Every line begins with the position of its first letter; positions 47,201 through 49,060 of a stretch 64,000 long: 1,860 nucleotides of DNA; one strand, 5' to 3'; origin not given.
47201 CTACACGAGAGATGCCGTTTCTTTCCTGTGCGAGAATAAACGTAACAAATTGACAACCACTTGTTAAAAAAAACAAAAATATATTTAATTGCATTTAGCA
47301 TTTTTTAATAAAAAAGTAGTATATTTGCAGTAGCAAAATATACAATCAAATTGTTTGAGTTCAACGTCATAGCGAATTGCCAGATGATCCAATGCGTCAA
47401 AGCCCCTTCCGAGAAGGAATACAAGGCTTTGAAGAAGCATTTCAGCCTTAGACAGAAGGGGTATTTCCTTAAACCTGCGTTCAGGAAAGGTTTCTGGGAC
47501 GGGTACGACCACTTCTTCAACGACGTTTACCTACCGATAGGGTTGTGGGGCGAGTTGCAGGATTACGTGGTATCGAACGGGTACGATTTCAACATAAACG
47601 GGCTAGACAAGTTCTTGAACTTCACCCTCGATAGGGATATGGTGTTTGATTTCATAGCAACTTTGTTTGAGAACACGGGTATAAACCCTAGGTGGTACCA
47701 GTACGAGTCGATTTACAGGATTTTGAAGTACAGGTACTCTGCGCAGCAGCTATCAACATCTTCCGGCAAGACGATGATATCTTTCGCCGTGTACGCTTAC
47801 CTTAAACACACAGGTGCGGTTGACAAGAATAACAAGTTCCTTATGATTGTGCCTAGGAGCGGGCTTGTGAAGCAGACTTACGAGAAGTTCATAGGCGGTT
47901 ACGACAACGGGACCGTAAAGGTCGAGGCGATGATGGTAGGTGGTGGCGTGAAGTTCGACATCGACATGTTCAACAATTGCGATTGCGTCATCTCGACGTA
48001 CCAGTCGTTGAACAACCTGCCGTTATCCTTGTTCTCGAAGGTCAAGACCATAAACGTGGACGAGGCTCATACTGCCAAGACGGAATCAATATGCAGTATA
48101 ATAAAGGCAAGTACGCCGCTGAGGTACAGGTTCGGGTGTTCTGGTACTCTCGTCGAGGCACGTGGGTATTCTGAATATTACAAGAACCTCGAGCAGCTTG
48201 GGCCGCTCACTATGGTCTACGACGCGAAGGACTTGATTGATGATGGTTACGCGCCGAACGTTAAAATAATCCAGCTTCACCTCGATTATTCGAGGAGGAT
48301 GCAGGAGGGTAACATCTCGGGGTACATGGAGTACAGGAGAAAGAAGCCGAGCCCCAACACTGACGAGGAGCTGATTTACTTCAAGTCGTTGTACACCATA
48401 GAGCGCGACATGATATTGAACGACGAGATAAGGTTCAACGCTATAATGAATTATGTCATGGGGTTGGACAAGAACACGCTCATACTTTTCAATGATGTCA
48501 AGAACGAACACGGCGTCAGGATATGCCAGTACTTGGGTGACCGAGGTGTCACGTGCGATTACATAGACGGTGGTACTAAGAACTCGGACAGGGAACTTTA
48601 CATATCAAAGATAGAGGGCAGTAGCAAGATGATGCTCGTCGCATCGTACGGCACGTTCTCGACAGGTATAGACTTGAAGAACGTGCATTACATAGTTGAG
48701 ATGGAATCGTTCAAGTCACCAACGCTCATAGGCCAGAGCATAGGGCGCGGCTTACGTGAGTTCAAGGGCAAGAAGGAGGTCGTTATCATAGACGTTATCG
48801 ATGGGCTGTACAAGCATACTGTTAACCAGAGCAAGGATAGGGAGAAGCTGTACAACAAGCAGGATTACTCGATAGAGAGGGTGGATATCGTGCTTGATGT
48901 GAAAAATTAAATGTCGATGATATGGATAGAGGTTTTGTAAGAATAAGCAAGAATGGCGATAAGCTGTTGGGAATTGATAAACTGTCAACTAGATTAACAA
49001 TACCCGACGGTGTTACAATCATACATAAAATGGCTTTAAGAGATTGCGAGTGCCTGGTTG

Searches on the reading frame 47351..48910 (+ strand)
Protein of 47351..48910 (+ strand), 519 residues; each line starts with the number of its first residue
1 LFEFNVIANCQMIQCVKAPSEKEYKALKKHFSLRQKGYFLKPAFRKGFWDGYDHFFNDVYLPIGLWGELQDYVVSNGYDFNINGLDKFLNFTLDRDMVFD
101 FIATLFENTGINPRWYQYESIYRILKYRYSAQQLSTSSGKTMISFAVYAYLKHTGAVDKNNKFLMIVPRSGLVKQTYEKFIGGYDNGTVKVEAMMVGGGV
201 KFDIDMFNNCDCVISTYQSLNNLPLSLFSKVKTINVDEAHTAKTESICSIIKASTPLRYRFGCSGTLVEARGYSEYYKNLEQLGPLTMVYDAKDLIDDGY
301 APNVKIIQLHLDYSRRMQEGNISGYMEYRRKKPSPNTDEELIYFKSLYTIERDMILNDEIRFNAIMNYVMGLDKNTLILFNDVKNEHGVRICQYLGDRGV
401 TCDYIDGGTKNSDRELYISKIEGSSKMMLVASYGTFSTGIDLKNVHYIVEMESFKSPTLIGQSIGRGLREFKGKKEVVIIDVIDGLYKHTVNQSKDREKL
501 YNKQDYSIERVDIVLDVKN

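Call 9: search_protein_families(library=pfam, proteins=[window:47351-48910:+], max_evalue=0.01)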
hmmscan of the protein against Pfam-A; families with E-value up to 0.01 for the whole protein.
window:47351-48910:+ (519 aa): 6 families
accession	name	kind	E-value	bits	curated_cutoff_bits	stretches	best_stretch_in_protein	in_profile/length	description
PF04851.21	ResIII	-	8.1e-14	52.3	22.5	1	111-267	2-162/164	Type III restriction enzyme, res subunit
PF00270.35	DEAD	-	3.3e-12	46.9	26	1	116-246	3-133/167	DEAD/DEAH box helicase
PF00271.37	Helicase_C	-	7.7e-10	39.4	23.5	1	373-469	15-108/110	Helicase conserved C-terminal domain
PF21241.2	UvsW_N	-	2.3e-06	28.3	25.3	1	20-82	17-80/81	DNA helicase UvsW, N-terminal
PF18766.7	SWI2_SNF2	-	7.4e-06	26.2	26.7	1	136-303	27-187/221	SWI2/SNF2 ATPase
PF00176.29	SNF2-rel_dom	-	0.0049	16.4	24.9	1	139-246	29-141/290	SNF2-related domain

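Call 10: search_protein_families(library=phrogs, proteins=[window:47351-48910:+], max_evalue=0.001)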
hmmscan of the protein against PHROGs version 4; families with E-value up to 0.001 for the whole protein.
window:47351-48910:+ (519 aa): 8 families
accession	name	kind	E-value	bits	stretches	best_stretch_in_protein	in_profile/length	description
phrog_16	-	DNA, RNA and nucleotide metabolism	1.1e-60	207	1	61-502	242-613/986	DNA helicase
phrog_9690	-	DNA, RNA and nucleotide metabolism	7.2e-43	147.7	1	212-512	22-303/306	DNA helicase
phrog_16259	-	DNA, RNA and nucleotide metabolism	4.9e-28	99.3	1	26-266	25-260/330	DNA helicase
phrog_17901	-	DNA, RNA and nucleotide metabolism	6.5e-10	40.4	1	419-515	4-105/109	DNA helicase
phrog_14619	-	DNA, RNA and nucleotide metabolism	6.2e-09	36.8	1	25-178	27-183/314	DNA helicase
phrog_62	-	DNA, RNA and nucleotide metabolism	1.2e-08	33.9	1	108-277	692-858/1881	DNA helicase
phrog_16694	-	unknown function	7.1e-05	21.9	0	436-494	626-685/1010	-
phrog_3830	-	unknown function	0.00027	20.3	1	108-370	262-527/1032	-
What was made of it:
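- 47384..48910 (+): Right flanking gene: UvsW-type SF2 helicase (508 aa from the ATG). It is the first gene of a rightward replication/recombination block. Pfam UvsW_N, ResIII, DEAD and Helicase_C (call 9). phrog_16 (call 10).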

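Call 15: find_related_loci(query=window:47351-48910:+, collection=viral_contigs, flank=6000)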
Query window:47351-48910:+ (519 aa) in viral_contigs; peptide patterns used: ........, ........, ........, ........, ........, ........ (x = any residue, [..] = any of these).
1 stretches matched a pattern, but none encodes a relative of the query by tblastn (E <= 1e-3).

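Call 18: find_homologous_proteins(query=window:47384-48910:+, max_evalue=1e-20)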
Query window:47384-48910:+ (508 aa): 2411 proteins with E <= 1e-20 among 7047 candidates; the best 120 are listed.
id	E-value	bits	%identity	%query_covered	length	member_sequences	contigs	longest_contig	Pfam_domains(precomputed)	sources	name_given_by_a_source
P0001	0.0e+0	1161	100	100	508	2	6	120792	PF21241.3,PF00270.36,PF18766.8,PF00271.38,PF04851.22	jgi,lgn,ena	jgi:superfamily II DNA or RNA helicase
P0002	2.2e-210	718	63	99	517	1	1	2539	PF00270.36,PF00271.38,PF04851.22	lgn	-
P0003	6.6e-199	680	61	99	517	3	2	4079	PF00270.36,PF00176.30,PF00271.38,PF04851.22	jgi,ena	-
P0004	5.3e-193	661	61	99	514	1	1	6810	PF00270.36,PF00176.30,PF18766.8,PF00271.38,PF04851.22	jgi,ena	-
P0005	4.5e-191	654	59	99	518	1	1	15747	PF00270.36,PF00176.30,PF00271.38,PF04851.22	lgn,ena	-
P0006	1.4e-173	596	55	99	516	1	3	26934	PF00270.36,PF00176.30,PF18766.8,PF00271.38,PF04851.22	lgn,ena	-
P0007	2.3e-161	556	54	98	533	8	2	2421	PF00270.36,PF00176.30,PF18766.8,PF00271.38,PF04851.22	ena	-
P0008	4.0e-160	552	52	99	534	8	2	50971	PF00270.36,PF18766.8,PF00271.38,PF04851.22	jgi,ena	-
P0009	3.4e-159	549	53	98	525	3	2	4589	PF00270.36,PF18766.8,PF00271.38,PF04851.22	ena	-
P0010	4.0e-157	542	52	99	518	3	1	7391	PF00270.36,PF00176.30,PF18766.8,PF00271.38,PF04851.22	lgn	-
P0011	2.2e-156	540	54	99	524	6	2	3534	PF00270.36,PF00176.30,PF18766.8,PF00271.38,PF04851.22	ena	-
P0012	5.4e-127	443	45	99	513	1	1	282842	PF21241.3,PF00270.36,PF00176.30,PF18766.8,PF00271.38,PF04851.22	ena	-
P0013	1.4e-126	441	45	98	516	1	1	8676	PF00270.36,PF00176.30,PF18766.8,PF00271.38,PF04851.22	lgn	-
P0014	1.2e-123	432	44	98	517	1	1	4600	PF00270.36,PF00176.30,PF18766.8,PF00271.38,PF04851.22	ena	-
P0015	2.7e-123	431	44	99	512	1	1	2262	PF21241.3,PF00270.36,PF00176.30,PF18766.8,PF00271.38,PF04851.22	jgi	jgi:superfamily II DNA or RNA helicase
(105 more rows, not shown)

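Call 19: find_encoding_contigs(protein=P0006, flank=8000, max_places=3)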
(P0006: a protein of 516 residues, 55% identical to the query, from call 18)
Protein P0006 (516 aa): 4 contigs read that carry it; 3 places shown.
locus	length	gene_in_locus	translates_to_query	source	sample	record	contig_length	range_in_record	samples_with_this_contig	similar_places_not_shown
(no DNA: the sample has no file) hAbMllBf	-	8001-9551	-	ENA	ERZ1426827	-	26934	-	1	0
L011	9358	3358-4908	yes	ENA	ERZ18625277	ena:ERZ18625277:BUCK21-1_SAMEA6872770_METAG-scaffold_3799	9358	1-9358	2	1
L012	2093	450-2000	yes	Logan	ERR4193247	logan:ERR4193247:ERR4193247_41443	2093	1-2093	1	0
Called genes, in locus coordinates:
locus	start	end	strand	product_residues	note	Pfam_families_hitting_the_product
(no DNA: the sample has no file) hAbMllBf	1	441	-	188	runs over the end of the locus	-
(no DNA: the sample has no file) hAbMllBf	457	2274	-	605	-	-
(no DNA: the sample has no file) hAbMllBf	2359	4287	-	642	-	-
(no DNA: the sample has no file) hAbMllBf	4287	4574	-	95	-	-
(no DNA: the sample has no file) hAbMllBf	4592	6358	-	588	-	-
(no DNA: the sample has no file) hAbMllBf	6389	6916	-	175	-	-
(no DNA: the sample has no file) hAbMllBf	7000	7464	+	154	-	-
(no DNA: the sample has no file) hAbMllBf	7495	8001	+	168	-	-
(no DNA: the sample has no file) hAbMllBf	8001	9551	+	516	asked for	PF04851:ResIII, PF00270:DEAD, PF00176:SNF2-rel_dom (weak), PF18766:SWI2_SNF2 (weak), PF00271:Helicase_C (faint)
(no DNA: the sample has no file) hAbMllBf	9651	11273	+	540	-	PF00118:Cpn60_TCP1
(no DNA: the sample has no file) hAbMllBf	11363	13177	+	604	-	PF00136:DNA_pol_B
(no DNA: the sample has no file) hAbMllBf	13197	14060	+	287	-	PF18909:dGTP_diPhyd_N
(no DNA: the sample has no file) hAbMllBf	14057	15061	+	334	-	PF14528:LAGLIDADG_3 (faint)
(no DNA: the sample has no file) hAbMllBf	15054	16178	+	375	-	?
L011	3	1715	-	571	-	?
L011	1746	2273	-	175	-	-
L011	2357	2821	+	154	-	-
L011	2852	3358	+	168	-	-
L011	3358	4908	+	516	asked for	PF04851:ResIII, PF00270:DEAD, PF00176:SNF2-rel_dom (weak), PF18766:SWI2_SNF2 (weak), PF00271:Helicase_C (faint)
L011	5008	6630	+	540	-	PF00118:Cpn60_TCP1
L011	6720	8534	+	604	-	PF00136:DNA_pol_B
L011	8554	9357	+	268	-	?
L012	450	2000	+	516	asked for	PF04851:ResIII, PF00270:DEAD, PF00176:SNF2-rel_dom (weak), PF18766:SWI2_SNF2 (weak), PF00271:Helicase_C (faint)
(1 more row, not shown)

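Call 20: find_encoding_contigs(protein=P0008, flank=8000, max_places=2)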
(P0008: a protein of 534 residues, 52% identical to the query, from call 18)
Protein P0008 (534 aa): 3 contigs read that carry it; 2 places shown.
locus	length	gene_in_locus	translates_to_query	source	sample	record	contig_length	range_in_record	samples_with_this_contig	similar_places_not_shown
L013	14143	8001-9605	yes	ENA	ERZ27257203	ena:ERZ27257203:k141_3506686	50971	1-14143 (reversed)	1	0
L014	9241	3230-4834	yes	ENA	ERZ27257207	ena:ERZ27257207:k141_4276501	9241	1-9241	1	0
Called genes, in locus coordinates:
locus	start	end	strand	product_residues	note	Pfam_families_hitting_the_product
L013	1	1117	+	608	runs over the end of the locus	PF00136:DNA_pol_B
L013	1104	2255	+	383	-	-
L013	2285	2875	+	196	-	PF08722:Tn7_TnsA-like_N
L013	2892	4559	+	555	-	PF07230:Portal_T4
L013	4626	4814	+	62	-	-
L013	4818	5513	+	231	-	-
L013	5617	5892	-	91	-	-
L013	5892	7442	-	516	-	-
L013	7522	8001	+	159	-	-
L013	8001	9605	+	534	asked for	PF00270:DEAD, PF04851:ResIII, PF18766:SWI2_SNF2 (weak), PF00271:Helicase_C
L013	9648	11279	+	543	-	PF00118:Cpn60_TCP1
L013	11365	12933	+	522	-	PF07728:AAA_5 (weak)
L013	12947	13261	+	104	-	-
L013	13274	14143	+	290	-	?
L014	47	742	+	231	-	-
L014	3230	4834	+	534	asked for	PF00270:DEAD, PF04851:ResIII, PF18766:SWI2_SNF2 (weak), PF00271:Helicase_C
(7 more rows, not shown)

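Call 21: find_encoding_contigs(protein=P0005, flank=8000, max_places=2)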
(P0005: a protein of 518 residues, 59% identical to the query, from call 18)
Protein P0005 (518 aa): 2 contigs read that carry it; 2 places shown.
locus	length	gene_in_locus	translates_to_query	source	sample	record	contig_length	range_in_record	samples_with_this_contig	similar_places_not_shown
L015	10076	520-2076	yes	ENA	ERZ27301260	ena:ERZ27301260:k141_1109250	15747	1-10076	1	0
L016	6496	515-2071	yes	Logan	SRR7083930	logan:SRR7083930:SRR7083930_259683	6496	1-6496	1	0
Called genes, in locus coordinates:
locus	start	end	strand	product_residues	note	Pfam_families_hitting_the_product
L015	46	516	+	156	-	-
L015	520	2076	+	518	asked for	PF04851:ResIII, PF00270:DEAD, PF00176:SNF2-rel_dom (weak), PF00271:Helicase_C (weak)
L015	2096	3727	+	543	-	PF00118:Cpn60_TCP1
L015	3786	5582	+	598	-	PF00136:DNA_pol_B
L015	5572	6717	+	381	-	-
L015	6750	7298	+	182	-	PF08722:Tn7_TnsA-like_N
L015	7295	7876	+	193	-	-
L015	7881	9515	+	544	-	PF07230:Portal_T4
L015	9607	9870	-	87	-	-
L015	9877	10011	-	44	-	-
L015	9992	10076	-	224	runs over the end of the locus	-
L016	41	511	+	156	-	-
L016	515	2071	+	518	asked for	PF04851:ResIII, PF00270:DEAD, PF00176:SNF2-rel_dom (weak), PF00271:Helicase_C (weak)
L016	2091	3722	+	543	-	PF00118:Cpn60_TCP1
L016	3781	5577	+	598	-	PF00136:DNA_pol_B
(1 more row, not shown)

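Call 29: find_encoding_contigs(protein=P0004, flank=8000, max_places=2)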
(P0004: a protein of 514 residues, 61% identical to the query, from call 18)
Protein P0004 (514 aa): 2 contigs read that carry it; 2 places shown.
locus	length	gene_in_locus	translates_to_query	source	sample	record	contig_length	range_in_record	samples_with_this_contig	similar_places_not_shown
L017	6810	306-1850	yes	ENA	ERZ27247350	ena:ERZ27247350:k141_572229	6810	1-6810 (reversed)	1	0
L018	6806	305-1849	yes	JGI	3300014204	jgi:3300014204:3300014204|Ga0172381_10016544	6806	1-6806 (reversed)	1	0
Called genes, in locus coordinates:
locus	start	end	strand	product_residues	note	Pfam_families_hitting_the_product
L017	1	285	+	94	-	?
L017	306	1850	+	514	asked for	PF04851:ResIII, PF00270:DEAD, PF00176:SNF2-rel_dom (weak), PF18766:SWI2_SNF2, PF00271:Helicase_C (weak)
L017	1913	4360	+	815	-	PF00118:Cpn60_TCP1 (weak), PF14528:LAGLIDADG_3 (faint), PF00118:Cpn60_TCP1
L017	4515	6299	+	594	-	PF00136:DNA_pol_B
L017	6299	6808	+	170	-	?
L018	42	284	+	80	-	-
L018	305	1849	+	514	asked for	PF04851:ResIII, PF00270:DEAD, PF00176:SNF2-rel_dom (weak), PF18766:SWI2_SNF2, PF00271:Helicase_C (weak)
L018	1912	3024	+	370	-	PF00118:Cpn60_TCP1 (weak), PF14528:LAGLIDADG_3 (weak)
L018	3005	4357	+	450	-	PF00118:Cpn60_TCP1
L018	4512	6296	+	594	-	PF00136:DNA_pol_B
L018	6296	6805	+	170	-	?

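Call 30: find_encoding_contigs(protein=P0003, flank=8000, max_places=3)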
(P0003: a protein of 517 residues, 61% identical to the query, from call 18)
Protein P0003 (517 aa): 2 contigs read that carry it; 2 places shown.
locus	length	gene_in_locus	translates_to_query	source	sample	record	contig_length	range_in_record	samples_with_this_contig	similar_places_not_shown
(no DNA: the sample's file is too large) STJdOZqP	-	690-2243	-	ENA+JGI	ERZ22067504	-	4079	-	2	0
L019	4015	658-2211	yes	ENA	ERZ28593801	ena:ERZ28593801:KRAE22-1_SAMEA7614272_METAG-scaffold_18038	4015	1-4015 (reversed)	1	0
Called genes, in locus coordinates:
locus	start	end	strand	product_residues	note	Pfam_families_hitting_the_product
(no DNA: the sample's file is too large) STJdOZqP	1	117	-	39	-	?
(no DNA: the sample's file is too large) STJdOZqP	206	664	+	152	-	-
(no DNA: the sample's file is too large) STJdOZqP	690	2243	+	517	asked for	PF00270:DEAD, PF04851:ResIII, PF00176:SNF2-rel_dom (weak), PF00271:Helicase_C (faint)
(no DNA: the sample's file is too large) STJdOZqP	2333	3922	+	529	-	PF00118:Cpn60_TCP1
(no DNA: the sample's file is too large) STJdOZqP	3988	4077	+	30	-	?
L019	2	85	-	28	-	?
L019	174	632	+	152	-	-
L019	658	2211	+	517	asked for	PF00270:DEAD, PF04851:ResIII, PF00176:SNF2-rel_dom (weak), PF00271:Helicase_C (faint)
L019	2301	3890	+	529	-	PF00118:Cpn60_TCP1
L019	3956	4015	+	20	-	?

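Call 31: find_encoding_contigs(protein=P0002, flank=8000, max_places=2)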
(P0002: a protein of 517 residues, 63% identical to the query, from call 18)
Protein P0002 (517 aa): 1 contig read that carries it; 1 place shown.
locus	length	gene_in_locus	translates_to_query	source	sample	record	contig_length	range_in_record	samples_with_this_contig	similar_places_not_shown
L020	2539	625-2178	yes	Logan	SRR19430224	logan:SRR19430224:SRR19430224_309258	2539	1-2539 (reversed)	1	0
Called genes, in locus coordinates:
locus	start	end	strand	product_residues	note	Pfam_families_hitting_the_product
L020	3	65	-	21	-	?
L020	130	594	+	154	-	-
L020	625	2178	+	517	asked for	PF04851:ResIII, PF00270:DEAD, PF00271:Helicase_C (weak)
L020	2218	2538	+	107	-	?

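Call 33: search_protein_families(library=pfam, proteins=[L011:2852-3358:+, L011:2357-2821:+, L013:5892-7442:-, L011:1746-2273:-], max_evalue=0.01)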
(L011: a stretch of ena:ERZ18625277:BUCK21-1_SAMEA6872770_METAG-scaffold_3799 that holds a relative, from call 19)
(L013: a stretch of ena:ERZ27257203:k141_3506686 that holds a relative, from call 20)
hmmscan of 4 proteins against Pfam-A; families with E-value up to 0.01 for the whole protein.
L011:2852-3358:+ (168 aa): 0 families

L011:2357-2821:+ (154 aa): 0 families

L013:5892-7442:- (516 aa): 0 families

L011:1746-2273:- (175 aa): 1 family
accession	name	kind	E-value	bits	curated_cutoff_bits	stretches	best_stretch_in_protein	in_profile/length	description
PF22806.1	M_C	-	0.0083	16.9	27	0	21-87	10-79/99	Protein M, C-terminal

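Call 46: search_dna_similar(query=window:47384-48910:+, collection=phages, mode=protein, max_rows=15)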
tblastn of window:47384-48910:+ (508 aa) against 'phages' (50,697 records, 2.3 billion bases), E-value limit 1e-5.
Records with a match: 2979; places in all: 2999; records where one place covers at least 80% of the query: 2407.
Best place of each record, by identity: <60% 2979.
By first word of the organism name: Escherichia 664; Synechococcus 377; Klebsiella 338; Staphylococcus 234; Salmonella 202; Vibrio 142; Shigella 89; Aeromonas 80; Acinetobacter 71; Enterococcus 69; and 67 more.
By host as written in the record: - 502; Escherichia coli 278; Klebsiella pneumoniae 113; Synechococcus 107; Staphylococcus aureus 85; Synechococcus sp. 38; Escherichia coli O157:H7 38; Salmonella enterica 29; and 680 more.
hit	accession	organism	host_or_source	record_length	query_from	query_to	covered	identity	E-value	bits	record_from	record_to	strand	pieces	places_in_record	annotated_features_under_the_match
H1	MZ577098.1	Methylophilales phage Melnitz-3 EXVC039M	Methylophilales_sp._H5P1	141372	14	502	96%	32.1%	3e-43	170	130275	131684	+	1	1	putative restriction enzyme subunit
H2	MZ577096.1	Methylophilales phage Melnitz-2 EXVC040M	Methylophilales_sp._H5P1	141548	14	502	96%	32.1%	3e-43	170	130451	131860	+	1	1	putative restriction enzyme subunit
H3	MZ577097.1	Methylophilales phage Melnitz EXVC044M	Methylophilales_sp._H5P1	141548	14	502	96%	32.1%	3e-43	170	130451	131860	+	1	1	putative restriction enzyme subunit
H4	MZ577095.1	Methylophilales phage Melnitz-1 EXVC043M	Methylophilales_sp._H5P1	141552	14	502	96%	32.1%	3e-43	170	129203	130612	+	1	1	hypothetical protein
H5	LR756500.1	uncultured phage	metagenomic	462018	5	496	97%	31.8%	7e-64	231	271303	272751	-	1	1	record has no annotation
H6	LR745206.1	uncultured phage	metagenomic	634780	4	504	99%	30.4%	5e-50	190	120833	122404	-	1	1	record has no annotation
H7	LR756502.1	uncultured phage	metagenomic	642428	12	495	95%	30.8%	8e-44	172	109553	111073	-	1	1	record has no annotation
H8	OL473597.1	Synechococcus phage S-SZBM1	Synechococcus sp. CB0101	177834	5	504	98%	29.2%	3e-38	155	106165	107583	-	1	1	helicase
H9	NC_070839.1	Synechococcus phage S-SZBM1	Synechococcus sp. CB0101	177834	5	504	98%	29.2%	3e-38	155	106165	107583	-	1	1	helicase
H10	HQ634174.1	Prochlorococcus phage MED4-213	Prochlorococcus MED4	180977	2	502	99%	29.0%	3e-39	158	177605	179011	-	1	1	DNA helicase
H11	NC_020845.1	Prochlorococcus phage MED4-213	Prochlorococcus MED4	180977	2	502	99%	29.0%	3e-39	158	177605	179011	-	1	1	DNA helicase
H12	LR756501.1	uncultured phage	metagenomic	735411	12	508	98%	29.2%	9e-42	166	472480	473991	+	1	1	record has no annotation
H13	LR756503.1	uncultured phage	metagenomic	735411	12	508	98%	29.2%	9e-42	166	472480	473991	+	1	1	record has no annotation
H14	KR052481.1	Sinorhizobium phage phiM19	Sinorhizobium meliloti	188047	2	502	99%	28.8%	3e-37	152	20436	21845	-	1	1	RNA-DNA + DNA-DNA helicase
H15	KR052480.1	Sinorhizobium phage phiM7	Sinorhizobium meliloti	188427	2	502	99%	28.8%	3e-37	152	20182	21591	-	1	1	RNA-DNA + DNA-DNA helicase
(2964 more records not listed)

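Call 52: find_encoding_contigs(protein=P0001, flank=10000, max_places=4)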
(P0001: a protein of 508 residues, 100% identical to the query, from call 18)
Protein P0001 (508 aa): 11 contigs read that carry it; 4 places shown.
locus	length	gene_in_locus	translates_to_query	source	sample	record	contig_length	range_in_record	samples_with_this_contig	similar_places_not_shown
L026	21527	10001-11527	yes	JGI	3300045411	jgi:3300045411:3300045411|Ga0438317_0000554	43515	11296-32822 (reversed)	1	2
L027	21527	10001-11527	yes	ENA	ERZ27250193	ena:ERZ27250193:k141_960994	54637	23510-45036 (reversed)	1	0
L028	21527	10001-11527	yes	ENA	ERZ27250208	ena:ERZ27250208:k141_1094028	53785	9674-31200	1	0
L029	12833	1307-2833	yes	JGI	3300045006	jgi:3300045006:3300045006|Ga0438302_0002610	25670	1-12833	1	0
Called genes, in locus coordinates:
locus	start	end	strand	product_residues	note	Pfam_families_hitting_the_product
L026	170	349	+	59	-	-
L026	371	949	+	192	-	-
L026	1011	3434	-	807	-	PF02867:Ribonuc_red_lgC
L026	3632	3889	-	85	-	-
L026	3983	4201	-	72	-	-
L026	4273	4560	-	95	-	-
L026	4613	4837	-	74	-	-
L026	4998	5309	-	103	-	-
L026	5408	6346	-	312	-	PF00145:DNA_methylase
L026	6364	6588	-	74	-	-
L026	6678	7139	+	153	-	-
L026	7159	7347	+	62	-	-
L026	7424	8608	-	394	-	PF00575:S1 (faint)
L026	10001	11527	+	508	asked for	PF21241:UvsW_N (weak), PF00270:DEAD, PF04851:ResIII, PF18766:SWI2_SNF2 (faint), PF00271:Helicase_C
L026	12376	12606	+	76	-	-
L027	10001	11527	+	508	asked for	PF21241:UvsW_N (weak), PF00270:DEAD, PF04851:ResIII, PF18766:SWI2_SNF2 (faint), PF00271:Helicase_C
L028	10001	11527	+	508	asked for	PF21241:UvsW_N (weak), PF00270:DEAD, PF04851:ResIII, PF18766:SWI2_SNF2 (faint), PF00271:Helicase_C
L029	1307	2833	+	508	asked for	PF21241:UvsW_N (weak), PF00270:DEAD, PF04851:ResIII, PF18766:SWI2_SNF2 (faint), PF00271:Helicase_C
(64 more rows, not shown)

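Call 59: search_protein_families(library=ncbifam, proteins=[window:47384-48910:+], max_evalue=0.01)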
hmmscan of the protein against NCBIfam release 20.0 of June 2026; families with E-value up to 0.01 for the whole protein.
window:47384-48910:+ (508 aa): 6 families
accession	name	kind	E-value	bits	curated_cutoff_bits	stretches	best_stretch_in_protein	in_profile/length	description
NF046051.1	restrict_EcoAI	equivalog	1.5e-10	40.2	550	1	96-471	152-528/768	EcoAI/FtnUII family type I restriction enzme subunit R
NF053632.1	heli_RadD_YejH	equivalog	9.5e-08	30.8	720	1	362-474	249-357/573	DNA repair helicase RadD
NF010337.0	PRK13766.1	equivalog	1.1e-06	27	610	1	95-231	10-144/781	Hef nuclease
TIGR04095.1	dnd_restrict_1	equivalog_domain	8e-05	21.8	600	0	100-167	7-72/451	DNA phosphorothioation system restriction enzyme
NF008394.0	PRK11192.1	equivalog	0.00041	19.3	507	1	374-464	257-344/441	ATP-dependent RNA helicase SrmB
NF008744.0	PRK11776.1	equivalog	0.00048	18.8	524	1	346-459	225-336/460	ATP-dependent RNA helicase DbpA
